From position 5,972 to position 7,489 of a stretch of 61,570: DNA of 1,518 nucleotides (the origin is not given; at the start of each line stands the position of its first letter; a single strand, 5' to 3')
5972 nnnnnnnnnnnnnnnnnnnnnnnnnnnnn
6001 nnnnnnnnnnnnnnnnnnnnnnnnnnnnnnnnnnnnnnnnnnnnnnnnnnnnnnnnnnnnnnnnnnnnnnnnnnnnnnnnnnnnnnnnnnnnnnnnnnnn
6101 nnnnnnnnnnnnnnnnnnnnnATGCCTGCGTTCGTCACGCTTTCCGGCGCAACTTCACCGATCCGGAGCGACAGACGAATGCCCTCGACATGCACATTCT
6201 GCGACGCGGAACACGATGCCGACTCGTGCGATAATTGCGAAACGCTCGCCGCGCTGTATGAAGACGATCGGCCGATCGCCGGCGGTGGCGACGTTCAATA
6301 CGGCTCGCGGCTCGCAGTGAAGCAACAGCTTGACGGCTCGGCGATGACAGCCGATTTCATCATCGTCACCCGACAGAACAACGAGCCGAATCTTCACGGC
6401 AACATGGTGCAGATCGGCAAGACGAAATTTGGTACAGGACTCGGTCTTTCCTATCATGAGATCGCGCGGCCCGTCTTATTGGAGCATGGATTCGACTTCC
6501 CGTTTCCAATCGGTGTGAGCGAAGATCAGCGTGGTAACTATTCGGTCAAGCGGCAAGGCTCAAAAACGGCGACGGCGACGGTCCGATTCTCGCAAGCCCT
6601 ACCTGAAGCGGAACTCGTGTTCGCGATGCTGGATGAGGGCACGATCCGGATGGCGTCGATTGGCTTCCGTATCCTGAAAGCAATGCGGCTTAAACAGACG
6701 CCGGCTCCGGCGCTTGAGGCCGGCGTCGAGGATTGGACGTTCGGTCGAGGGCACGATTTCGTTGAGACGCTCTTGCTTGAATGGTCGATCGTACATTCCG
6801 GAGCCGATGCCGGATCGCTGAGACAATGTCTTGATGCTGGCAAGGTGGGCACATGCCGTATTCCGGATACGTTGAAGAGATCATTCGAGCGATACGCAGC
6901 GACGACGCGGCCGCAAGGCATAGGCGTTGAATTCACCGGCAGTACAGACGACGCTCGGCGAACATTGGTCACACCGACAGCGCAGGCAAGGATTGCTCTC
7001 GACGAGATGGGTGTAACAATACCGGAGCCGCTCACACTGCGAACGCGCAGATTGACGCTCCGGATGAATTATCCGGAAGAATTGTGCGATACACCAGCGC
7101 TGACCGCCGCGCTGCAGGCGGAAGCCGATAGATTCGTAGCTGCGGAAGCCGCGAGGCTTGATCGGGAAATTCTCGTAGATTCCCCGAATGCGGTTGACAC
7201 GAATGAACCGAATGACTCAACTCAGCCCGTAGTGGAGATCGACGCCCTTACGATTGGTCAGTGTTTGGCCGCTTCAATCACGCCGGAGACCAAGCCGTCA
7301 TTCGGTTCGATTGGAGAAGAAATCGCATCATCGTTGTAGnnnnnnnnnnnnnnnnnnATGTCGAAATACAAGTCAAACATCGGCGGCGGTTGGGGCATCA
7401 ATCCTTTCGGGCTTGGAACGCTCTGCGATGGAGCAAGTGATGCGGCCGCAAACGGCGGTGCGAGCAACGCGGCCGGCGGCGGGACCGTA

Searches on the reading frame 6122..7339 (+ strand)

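Call 9: search_protein_families(library=phrogs, max_evalue=0.001, proteins=[window:6122-7339:+])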
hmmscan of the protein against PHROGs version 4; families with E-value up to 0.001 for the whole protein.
window:6122-7339:+ (405 aa): 2 families
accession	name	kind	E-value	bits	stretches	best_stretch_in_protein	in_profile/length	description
phrog_4523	-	head and packaging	0.00049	19.9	1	147-198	97-142/644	major head and protease protein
phrog_617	-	head and packaging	0.00096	19.1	0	116-230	61-154/626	major head protein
